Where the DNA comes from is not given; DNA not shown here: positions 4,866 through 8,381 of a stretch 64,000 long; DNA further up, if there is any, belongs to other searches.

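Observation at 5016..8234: Inner-membrane GT2 glycosyltransferase and a complete TonB-dependent receptor precursor lie in one uninterrupted 1072-codon frame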

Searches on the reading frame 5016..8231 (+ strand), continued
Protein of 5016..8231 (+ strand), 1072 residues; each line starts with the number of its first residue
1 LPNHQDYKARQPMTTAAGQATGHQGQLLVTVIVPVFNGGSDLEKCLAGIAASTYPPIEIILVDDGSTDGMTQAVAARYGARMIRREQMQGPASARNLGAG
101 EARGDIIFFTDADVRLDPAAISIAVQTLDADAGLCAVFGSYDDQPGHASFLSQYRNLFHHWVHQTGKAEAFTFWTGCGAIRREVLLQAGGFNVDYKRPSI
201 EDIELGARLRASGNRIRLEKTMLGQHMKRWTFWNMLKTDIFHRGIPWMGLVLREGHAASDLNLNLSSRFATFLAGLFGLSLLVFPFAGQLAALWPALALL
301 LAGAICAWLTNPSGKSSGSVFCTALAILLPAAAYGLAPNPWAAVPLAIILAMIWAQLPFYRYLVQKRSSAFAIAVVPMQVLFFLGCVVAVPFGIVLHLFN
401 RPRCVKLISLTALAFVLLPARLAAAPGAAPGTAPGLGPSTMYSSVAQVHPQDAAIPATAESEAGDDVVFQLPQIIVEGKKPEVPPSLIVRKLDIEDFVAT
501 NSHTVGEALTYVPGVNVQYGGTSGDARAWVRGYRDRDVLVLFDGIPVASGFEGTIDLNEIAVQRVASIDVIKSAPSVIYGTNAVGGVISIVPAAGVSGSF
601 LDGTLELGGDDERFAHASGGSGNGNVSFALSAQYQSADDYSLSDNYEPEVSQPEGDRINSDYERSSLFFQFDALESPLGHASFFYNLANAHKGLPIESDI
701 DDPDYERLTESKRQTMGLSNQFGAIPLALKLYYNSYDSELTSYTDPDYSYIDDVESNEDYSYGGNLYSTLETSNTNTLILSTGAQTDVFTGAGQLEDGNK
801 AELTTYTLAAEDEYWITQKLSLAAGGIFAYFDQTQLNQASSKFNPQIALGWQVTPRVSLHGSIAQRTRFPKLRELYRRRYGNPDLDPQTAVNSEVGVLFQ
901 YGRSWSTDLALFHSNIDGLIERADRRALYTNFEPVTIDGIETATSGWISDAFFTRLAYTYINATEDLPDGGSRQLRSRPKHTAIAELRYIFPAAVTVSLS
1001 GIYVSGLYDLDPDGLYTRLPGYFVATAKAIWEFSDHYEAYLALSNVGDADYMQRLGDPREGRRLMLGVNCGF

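Call 37: find_homologous_proteins(query=window:5052-8231:+)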
Query window:5052-8231:+ (1060 aa): 792 proteins with E <= 0.001 among 8000 candidates; the best 120 are listed.
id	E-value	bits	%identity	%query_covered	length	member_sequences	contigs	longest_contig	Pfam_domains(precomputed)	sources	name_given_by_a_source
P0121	0.0e+0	2419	100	100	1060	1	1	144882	PF10111.15,PF13506.14,PF13641.13,PF07715.21,PF00593.31,PF00535.33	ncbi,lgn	-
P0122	0.0e+0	1271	88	59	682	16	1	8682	PF07715.21,PF00593.31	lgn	-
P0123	0.0e+0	1269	87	59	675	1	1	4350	PF07715.21,PF00593.31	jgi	-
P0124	4.1e-137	477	57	38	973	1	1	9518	PF10111.15,PF13506.14,PF13641.13,PF00535.33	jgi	-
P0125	2.1e-87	312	53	24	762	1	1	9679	PF13632.13,PF10111.15,PF13506.14,PF13641.13,PF03142.22,PF00535.33,PF13704.14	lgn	-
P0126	1.2e-85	306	42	36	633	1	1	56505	PF02543.22,PF10111.15,PF13506.14,PF13641.13,PF00535.33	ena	-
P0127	2.7e-83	299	56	23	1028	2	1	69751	PF13431.13,PF10111.15,PF13414.13,PF13176.13,PF13428.13,PF00535.33,PF14559.13,PF13641.13,PF00515.35,PF13424.13,PF13432.13,PF13181.13,PF12804.14,PF07719.24,PF13231.13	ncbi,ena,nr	ncbi:MAG TPA: glycosyltransferase [Anaerolineae bacterium]|nr:glycosyltransferase [Anaerolineae bact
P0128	3.3e-78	282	48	24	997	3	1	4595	PF13431.13,PF23914.2,PF10111.15,PF13414.13,PF13428.13,PF00535.33,PF14559.13,PF13632.13,PF13641.13,PF00515.35,PF13424.13,PF13432.13,PF13181.13,PF12804.14,PF07719.24,PF13231.13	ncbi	-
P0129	1.7e-76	276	51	24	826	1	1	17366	PF10111.15,PF13506.14,PF13641.13,PF00535.33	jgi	jgi:GT2 family glycosyltransferase/4-amino-4-deoxy-L-arabinose transferase-like glycosyltransferase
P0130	5.7e-76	274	52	23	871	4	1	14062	PF13632.13,PF10111.15,PF13506.14,PF13641.13,PF00535.33,PF02709.21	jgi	-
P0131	8.9e-76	274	51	25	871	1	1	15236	PF10111.15,PF13506.14,PF13641.13,PF00535.33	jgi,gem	-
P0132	2.7e-75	272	52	24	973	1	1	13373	PF14559.13,PF10111.15,PF13641.13,PF00515.35,PF13424.13,PF13432.13,PF13428.13,PF13181.13,PF00535.33,PF07719.24,PF13231.13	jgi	jgi:glycosyltransferase involved in cell wall biosynthesis/tetratricopeptide (TPR) repeat protein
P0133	5.3e-75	271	50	25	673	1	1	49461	PF10111.15,PF13506.14,PF13641.13,PF00535.33,PF13231.13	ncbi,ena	-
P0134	6.4e-75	271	54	23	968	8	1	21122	PF14559.13,PF10111.15,PF13641.13,PF13432.13,PF13428.13,PF13181.13,PF00535.33,PF07719.24,PF13231.13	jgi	jgi:glycosyltransferase involved in cell wall biosynthesis/tetratricopeptide (TPR) repeat protein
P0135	1.5e-74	270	41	35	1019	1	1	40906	PF13431.13,PF10111.15,PF13414.13,PF13176.13,PF13428.13,PF00535.33,PF13374.13,PF14559.13,PF13641.13,PF00515.35,PF13424.13,PF13432.13,PF13181.13,PF12804.14,PF07719.24,PF13231.13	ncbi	-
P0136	1.4e-73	266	41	31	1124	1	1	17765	PF10111.15,PF13641.13,PF00535.33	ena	-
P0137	1.7e-73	266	51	24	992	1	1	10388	PF14559.13,PF10111.15,PF13506.14,PF13641.13,PF00515.35,PF13428.13,PF13181.13,PF00535.33,PF07719.24,PF13231.13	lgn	-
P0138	3.0e-73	265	50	23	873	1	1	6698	PF13632.13,PF10111.15,PF13641.13,PF00535.33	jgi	jgi:GT2 family glycosyltransferase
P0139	3.6e-73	265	48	23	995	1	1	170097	PF10111.15,PF13414.13,PF13428.13,PF00535.33,PF14559.13,PF13632.13,PF13641.13,PF00515.35,PF13424.13,PF13432.13,PF13181.13,PF07719.24,PF13231.13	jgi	jgi:glycosyltransferase involved in cell wall biosynthesis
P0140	4.0e-73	265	46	29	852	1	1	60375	PF10111.15,PF13506.14,PF13641.13,PF09913.16,PF00535.33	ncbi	ncbi:MAG: glycosyltransferase [Anaerolineae bacterium]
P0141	5.8e-73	264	41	35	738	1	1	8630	PF13632.13,PF10111.15,PF13506.14,PF13641.13,PF00535.33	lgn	-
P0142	6.4e-73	264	50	24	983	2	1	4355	PF14559.13,PF10111.15,PF13641.13,PF13414.13,PF00515.35,PF13428.13,PF13181.13,PF00535.33,PF07719.24,PF13231.13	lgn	-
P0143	7.3e-73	264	50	24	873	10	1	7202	PF10111.15,PF13506.14,PF13641.13,PF00535.33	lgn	-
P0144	1.1e-72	264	50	25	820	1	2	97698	PF10111.15,PF13506.14,PF13641.13,PF00535.33,PF13231.13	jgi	jgi:glycosyltransferase involved in cell wall biosynthesis/4-amino-4-deoxy-L-arabinose transferase-l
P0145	1.5e-72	263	50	23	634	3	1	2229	PF10111.15,PF13506.14,PF13641.13,PF00535.33,PF13231.13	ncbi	ncbi:MAG: glycosyltransferase, partial [Chloroflexota bacterium]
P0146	1.7e-72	263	48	26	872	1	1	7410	PF10111.15,PF13506.14,PF13641.13,PF00535.33,PF02709.21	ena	-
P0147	2.3e-72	262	51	23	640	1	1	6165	PF10111.15,PF13506.14,PF13641.13,PF00535.33,PF12804.14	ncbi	ncbi:MAG: glycosyltransferase family 2 protein, partial [Anaerolineales bacterium]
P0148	2.8e-72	262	50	23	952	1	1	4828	PF13632.13,PF10111.15,PF13641.13,PF00535.33,PF13231.13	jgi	jgi:glycosyltransferase involved in cell wall biosynthesis/4-amino-4-deoxy-L-arabinose transferase-l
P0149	5.1e-72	261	52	23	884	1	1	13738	PF10111.15,PF13641.13,PF00535.33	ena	-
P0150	5.8e-72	261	40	35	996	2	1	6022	PF10111.15,PF13506.14,PF13176.13,PF13428.13,PF00535.33,PF14559.13,PF13641.13,PF00515.35,PF13424.13,PF13432.13,PF13181.13,PF07719.24,PF13231.13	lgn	-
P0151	7.3e-72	261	49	25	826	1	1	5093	PF10111.15,PF13641.13,PF00535.33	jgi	jgi:GT2 family glycosyltransferase/4-amino-4-deoxy-L-arabinose transferase-like glycosyltransferase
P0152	7.7e-72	261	51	23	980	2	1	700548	PF23914.2,PF10111.15,PF13506.14,PF13641.13,PF13432.13,PF13428.13,PF00535.33,PF07719.24,PF13231.13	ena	-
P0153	1.0e-71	260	48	26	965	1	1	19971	PF13431.13,PF10111.15,PF13506.14,PF13176.13,PF13428.13,PF00535.33,PF14559.13,PF13641.13,PF00515.35,PF13424.13,PF13432.13,PF13181.13,PF07719.24,PF13231.13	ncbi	-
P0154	1.6e-71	260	50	24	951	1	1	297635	PF10111.15,PF13176.13,PF13428.13,PF00535.33,PF14559.13,PF13641.13,PF00515.35,PF13424.13,PF13432.13,PF13181.13,PF07719.24,PF13231.13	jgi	jgi:glycosyltransferase involved in cell wall biosynthesis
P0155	2.1e-71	259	50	23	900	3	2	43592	PF10111.15,PF13506.14,PF13641.13,PF00535.33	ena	-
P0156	5.4e-71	258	39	35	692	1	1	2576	PF10111.15,PF13641.13,PF00535.33,PF13231.13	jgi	jgi:glycosyltransferase involved in cell wall biosynthesis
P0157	8.6e-71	257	49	24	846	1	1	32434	PF10111.15,PF13506.14,PF13641.13,PF00535.33,PF02709.21,PF13231.13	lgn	-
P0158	9.0e-71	257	38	38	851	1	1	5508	PF10111.15,PF13641.13,PF00535.33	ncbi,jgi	ncbi:MAG TPA: glycosyltransferase [Tepidisphaeraceae bacterium]|jgi:glycosyltransferase involved in 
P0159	1.1e-70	257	52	23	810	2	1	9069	PF13632.13,PF01943.23,PF10111.15,PF13506.14,PF13641.13,PF13440.12,PF00535.33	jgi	jgi:O-antigen/teichoic acid export membrane protein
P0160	1.1e-70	257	49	23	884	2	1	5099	PF10111.15,PF13506.14,PF13641.13,PF00535.33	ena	-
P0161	1.4e-70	256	48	23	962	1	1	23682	PF14559.13,PF10111.15,PF13176.13,PF13432.13,PF13428.13,PF13181.13,PF00535.33,PF07719.24,PF13231.13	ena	-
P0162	1.7e-70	256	51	23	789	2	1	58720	PF10111.15,PF13506.14,PF13641.13,PF00535.33,PF13231.13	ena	-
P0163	1.8e-70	256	51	25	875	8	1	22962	PF10111.15,PF13506.14,PF13641.13,PF00535.33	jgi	jgi:GT2 family glycosyltransferase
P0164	2.7e-70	256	51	23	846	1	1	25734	PF10111.15,PF13641.13,PF00535.33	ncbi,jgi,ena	-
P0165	2.8e-70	256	41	35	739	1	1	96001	PF13632.13,PF01408.29,PF10111.15,PF13641.13,PF22725.2,PF02894.23,PF00535.33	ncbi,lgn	-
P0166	2.8e-70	256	49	24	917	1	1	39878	PF10111.15,PF13641.13,PF00535.33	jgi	jgi:GT2 family glycosyltransferase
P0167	3.9e-70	255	50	23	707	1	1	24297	PF13632.13,PF10111.15,PF13506.14,PF13641.13,PF00535.33,PF02709.21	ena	-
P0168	4.5e-70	255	40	35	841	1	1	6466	PF10111.15,PF13641.13,PF00535.33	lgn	-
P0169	6.9e-70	254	51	23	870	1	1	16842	PF10111.15,PF13641.13,PF00535.33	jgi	jgi:GT2 family glycosyltransferase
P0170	4.3e-69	252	46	24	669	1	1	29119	PF13632.13,PF10111.15,PF13506.14,PF13641.13,PF00535.33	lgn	-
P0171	4.6e-69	251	49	23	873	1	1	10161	PF10111.15,PF13641.13,PF00535.33,PF02709.21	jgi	jgi:GT2 family glycosyltransferase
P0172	5.0e-69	251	37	36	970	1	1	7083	PF23914.2,PF10111.15,PF13506.14,PF13641.13,PF00515.35,PF13428.13,PF13181.13,PF00535.33,PF07719.24,PF13231.13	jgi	jgi:uncharacterized membrane protein/GT2 family glycosyltransferase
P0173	7.3e-69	251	51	23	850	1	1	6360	PF13632.13,PF10111.15,PF13506.14,PF13641.13,PF00535.33,PF02709.21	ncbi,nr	ncbi:MAG: glycosyltransferase, partial [Chloroflexi bacterium]|nr:glycosyltransferase [Chloroflexota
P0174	8.5e-69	251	51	22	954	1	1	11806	PF13431.13,PF10111.15,PF13414.13,PF13176.13,PF13428.13,PF00535.33,PF14559.13,PF00515.35,PF13424.13,PF13432.13,PF13181.13,PF07719.24,PF13231.13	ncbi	-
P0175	9.4e-69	250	49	23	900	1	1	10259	PF10111.15,PF13641.13,PF00535.33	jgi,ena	jgi:GT2 family glycosyltransferase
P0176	1.2e-68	250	46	24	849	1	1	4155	PF13632.13,PF10111.15,PF13506.14,PF13641.13,PF00535.33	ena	-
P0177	1.7e-68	250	39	35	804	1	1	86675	PF13632.13,PF10111.15,PF13506.14,PF13641.13,PF00535.33,PF00067.28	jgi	jgi:cytochrome P450/GT2 family glycosyltransferase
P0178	2.6e-68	249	42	29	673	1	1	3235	PF00756.27,PF13632.13,PF10111.15,PF13506.14,PF13641.13,PF00535.33,PF12804.14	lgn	-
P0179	4.0e-68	248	41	35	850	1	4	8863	PF10111.15,PF13641.13,PF00535.33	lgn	-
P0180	5.5e-68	248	42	29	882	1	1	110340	PF13632.13,PF10111.15,PF13506.14,PF13641.13,PF00535.33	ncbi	ncbi:MAG: glycosyltransferase [Anaerolineae bacterium]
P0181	8.2e-68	247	45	28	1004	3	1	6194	PF13632.13,PF10111.15,PF13506.14,PF13641.13,PF00535.33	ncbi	-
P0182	8.6e-68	247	44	26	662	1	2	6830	PF13632.13,PF10111.15,PF13506.14,PF13641.13,PF00535.33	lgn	-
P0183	9.6e-68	247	41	34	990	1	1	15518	PF14559.13,PF10111.15,PF13641.13,PF00515.35,PF13176.13,PF13432.13,PF13428.13,PF13181.13,PF00535.33,PF07719.24,PF13231.13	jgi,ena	-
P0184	1.2e-67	247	50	23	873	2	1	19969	PF10111.15,PF13506.14,PF13641.13,PF00535.33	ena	-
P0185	3.5e-67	245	44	28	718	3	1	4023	PF02585.23,PF10111.15,PF13641.13,PF00535.33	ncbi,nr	ncbi:MAG: glycosyltransferase, partial [Bryobacterales bacterium]|nr:glycosyltransferase [Bryobacter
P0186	4.7e-67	245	45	27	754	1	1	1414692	PF04015.18,PF10111.15,PF13641.13,PF00535.33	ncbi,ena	-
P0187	4.7e-67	245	48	23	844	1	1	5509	PF10111.15,PF13641.13,PF00535.33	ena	-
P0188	6.4e-67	244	49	23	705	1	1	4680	PF13847.13,PF13489.13,PF10111.15,PF13506.14,PF13641.13,PF13649.13,PF00535.33,PF01209.25,PF08241.19,PF08242.19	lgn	-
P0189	1.0e-66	244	44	27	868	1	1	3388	PF10111.15,PF13641.13,PF00535.33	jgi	jgi:hypothetical protein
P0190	1.9e-66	243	47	23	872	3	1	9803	PF10111.15,PF13641.13,PF00535.33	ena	-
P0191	1.9e-66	243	51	24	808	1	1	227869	PF10111.15,PF13506.14,PF13641.13,PF00535.33,PF02709.21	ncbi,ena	-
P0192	2.2e-66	243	41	34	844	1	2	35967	PF10111.15,PF13641.13,PF00535.33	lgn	-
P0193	2.9e-66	242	49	24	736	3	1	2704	PF01943.23,PF10111.15,PF13641.13,PF13440.12,PF00535.33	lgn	-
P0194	5.3e-66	241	48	24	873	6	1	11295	PF10111.15,PF13641.13,PF00535.33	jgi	jgi:GT2 family glycosyltransferase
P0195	8.0e-66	241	40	35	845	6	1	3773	PF10111.15,PF13641.13,PF00535.33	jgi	jgi:GT2 family glycosyltransferase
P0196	8.1e-66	241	47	24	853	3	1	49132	PF13632.13,PF10111.15,PF13506.14,PF13641.13,PF09913.16,PF00535.33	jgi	jgi:glycosyltransferase involved in cell wall biosynthesis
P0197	8.5e-66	241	47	24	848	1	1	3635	PF10111.15,PF13506.14,PF13641.13,PF09913.16,PF00535.33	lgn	-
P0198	1.0e-65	240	48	24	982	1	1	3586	PF10111.15,PF13641.13,PF00535.33,PF02709.21,PF13231.13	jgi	jgi:glycosyltransferase involved in cell wall biosynthesis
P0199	1.2e-65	240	39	35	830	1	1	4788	PF10111.15,PF13641.13,PF00535.33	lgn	-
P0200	3.0e-65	239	38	35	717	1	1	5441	PF13632.13,PF10111.15,PF13641.13,PF00348.23,PF00535.33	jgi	jgi:geranylgeranyl pyrophosphate synthase/GT2 family glycosyltransferase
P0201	4.7e-65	238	47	26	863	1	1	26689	PF10111.15,PF13506.14,PF13641.13,PF00535.33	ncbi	-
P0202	6.0e-65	238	46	27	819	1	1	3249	PF13632.13,PF10111.15,PF13641.13,PF00535.33,PF13231.13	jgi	jgi:GT2 family glycosyltransferase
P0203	9.3e-65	237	49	24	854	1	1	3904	PF13632.13,PF10111.15,PF13506.14,PF13641.13,PF09913.16,PF00535.33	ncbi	-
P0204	1.7e-64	236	42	23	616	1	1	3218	PF10111.15,PF13506.14,PF13641.13,PF00535.33,PF02709.21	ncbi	-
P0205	2.1e-64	236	44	28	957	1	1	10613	PF10111.15,PF13506.14,PF13641.13,PF00535.33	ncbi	-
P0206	2.7e-64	236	39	34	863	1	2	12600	PF10111.15,PF13506.14,PF13641.13,PF09913.16,PF00535.33,PF02709.21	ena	-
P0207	3.1e-64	236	42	28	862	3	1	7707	PF13632.13,PF10111.15,PF13506.14,PF13641.13,PF00535.33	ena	-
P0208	3.4e-64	235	36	35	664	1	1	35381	PF10111.15,PF13641.13,PF03588.21,PF00535.33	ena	-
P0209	4.3e-64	235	47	24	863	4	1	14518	PF10111.15,PF13641.13,PF00535.33,PF02709.21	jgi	-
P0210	7.3e-64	234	46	24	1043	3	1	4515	PF10111.15,PF13506.14,PF13641.13,PF00535.33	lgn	-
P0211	1.8e-63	233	45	24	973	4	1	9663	PF13632.13,PF10111.15,PF13506.14,PF13641.13,PF00535.33,PF13231.13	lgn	-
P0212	2.0e-63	233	45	24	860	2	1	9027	PF10111.15,PF13506.14,PF13641.13,PF00535.33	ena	-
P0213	3.2e-63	232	47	26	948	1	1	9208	PF13632.13,PF10111.15,PF13641.13,PF00535.33,PF13231.13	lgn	-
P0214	3.5e-63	232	50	22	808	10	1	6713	PF13632.13,PF10111.15,PF13641.13,PF00535.33,PF13231.13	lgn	-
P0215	3.8e-63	232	48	23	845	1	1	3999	PF13632.13,PF10111.15,PF13506.14,PF13641.13,PF00535.33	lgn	-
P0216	3.8e-63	232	47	23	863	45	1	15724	PF13632.13,PF10111.15,PF13506.14,PF13641.13,PF00535.33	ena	-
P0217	4.5e-63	232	46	24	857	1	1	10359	PF10111.15,PF13641.13,PF00535.33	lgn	-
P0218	9.3e-63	231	50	22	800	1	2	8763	PF13632.13,PF10111.15,PF13506.14,PF13641.13,PF00535.33,PF13231.13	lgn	-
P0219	3.8e-62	229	48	23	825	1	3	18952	PF13632.13,PF10111.15,PF13641.13,PF00535.33,PF13231.13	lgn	-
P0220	5.4e-62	228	38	35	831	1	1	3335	PF10111.15,PF13641.13,PF00535.33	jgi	jgi:GT2 family glycosyltransferase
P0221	6.4e-62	228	47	23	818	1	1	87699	PF13632.13,PF10111.15,PF13641.13,PF00535.33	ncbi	-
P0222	2.0e-61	226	45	23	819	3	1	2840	PF10111.15,PF13641.13,PF00535.33,PF13231.13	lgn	-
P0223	3.4e-61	225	35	35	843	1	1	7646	PF13641.13,PF00535.33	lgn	-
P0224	4.0e-61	225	48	21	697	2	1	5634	PF10111.15,PF13641.13,PF00535.33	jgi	jgi:glycosyltransferase involved in cell wall biosynthesis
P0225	9.6e-61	224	38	37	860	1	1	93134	PF13632.13,PF10111.15,PF13641.13,PF00535.33,PF13231.13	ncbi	-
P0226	1.3e-60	224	47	23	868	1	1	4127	PF13632.13,PF10111.15,PF13506.14,PF13641.13,PF00535.33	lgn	-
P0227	1.5e-60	223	43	25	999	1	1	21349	PF13632.13,PF10111.15,PF13506.14,PF13641.13,PF00535.33,PF02709.21,PF13231.13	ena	-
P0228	1.6e-60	223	47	22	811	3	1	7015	PF01943.23,PF10111.15,PF13641.13,PF13440.12,PF00535.33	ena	-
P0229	5.2e-60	222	46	23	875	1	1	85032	PF13632.13,PF10111.15,PF13641.13,PF00535.33,PF02709.21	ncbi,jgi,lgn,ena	jgi:4-amino-4-deoxy-L-arabinose transferase-like glycosyltransferase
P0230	1.1e-59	220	42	26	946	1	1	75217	PF10111.15,PF13641.13,PF00535.33,PF13231.13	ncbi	ncbi:MAG: glycosyltransferase [Planctomycetota bacterium]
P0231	1.4e-59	220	44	25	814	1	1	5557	PF13632.13,PF10111.15,PF13641.13,PF00535.33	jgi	jgi:GT2 family glycosyltransferase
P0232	1.6e-59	220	39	33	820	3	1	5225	PF13632.13,PF10111.15,PF13506.14,PF13641.13,PF00535.33,PF13231.13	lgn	-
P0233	1.6e-59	220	47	24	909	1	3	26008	PF10111.15,PF13641.13,PF00535.33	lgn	-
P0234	3.4e-59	219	47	23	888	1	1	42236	PF10111.15,PF13506.14,PF13641.13,PF00535.33,PF02709.21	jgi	jgi:GT2 family glycosyltransferase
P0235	4.8e-59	218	37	35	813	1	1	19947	PF01943.23,PF10111.15,PF13641.13,PF13440.12,PF00535.33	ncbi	ncbi:MAG: glycosyltransferase [Gemmatimonadaceae bacterium]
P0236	5.0e-59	218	46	24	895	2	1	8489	PF10111.15,PF13506.14,PF13641.13,PF00535.33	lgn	-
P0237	7.4e-59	218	46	23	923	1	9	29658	PF13632.13,PF10111.15,PF13506.14,PF13641.13,PF00535.33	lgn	-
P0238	2.2e-58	216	44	25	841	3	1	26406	PF10111.15,PF13506.14,PF13641.13,PF00535.33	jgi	-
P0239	3.2e-58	216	48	23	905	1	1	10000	PF10111.15,PF13641.13,PF00535.33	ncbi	-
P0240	5.6e-58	215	46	23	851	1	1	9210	PF10111.15,PF13506.14,PF13641.13,PF00535.33,PF02709.21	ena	-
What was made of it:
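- On Conserved (selected) multidomain architecture / Rosetta-stone fusion: No other GT2+TBDR protein is among the 120 best hits (call 37).
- Closest known: Natural C-terminal fusions of this GT2 family. Different: No other example has an outer-membrane barrel as partner (call 37).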

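Call 38: find_encoding_contigs(protein=P0122, flank=5000, max_places=4)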
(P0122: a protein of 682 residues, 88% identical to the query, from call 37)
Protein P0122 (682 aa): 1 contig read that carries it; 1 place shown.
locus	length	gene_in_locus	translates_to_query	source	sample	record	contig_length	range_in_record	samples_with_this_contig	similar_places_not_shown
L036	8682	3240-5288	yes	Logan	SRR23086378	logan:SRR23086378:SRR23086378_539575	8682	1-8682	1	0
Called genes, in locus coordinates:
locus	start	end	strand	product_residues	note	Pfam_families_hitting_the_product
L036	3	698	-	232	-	?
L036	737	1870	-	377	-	PF00144:Beta-lactamase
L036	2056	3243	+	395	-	PF00535:Glycos_transf_2, PF10111:Glyco_tranf_2_2, PF13506:Glyco_transf_21, PF13641:Glyco_tranf_2_3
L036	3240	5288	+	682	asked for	PF07715:Plug, PF00593:TonB_dep_Rec_b-barrel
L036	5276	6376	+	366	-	PF03401:TctC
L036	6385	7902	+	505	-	PF01970:TctA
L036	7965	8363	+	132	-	PF07331:TctB (weak)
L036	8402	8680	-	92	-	?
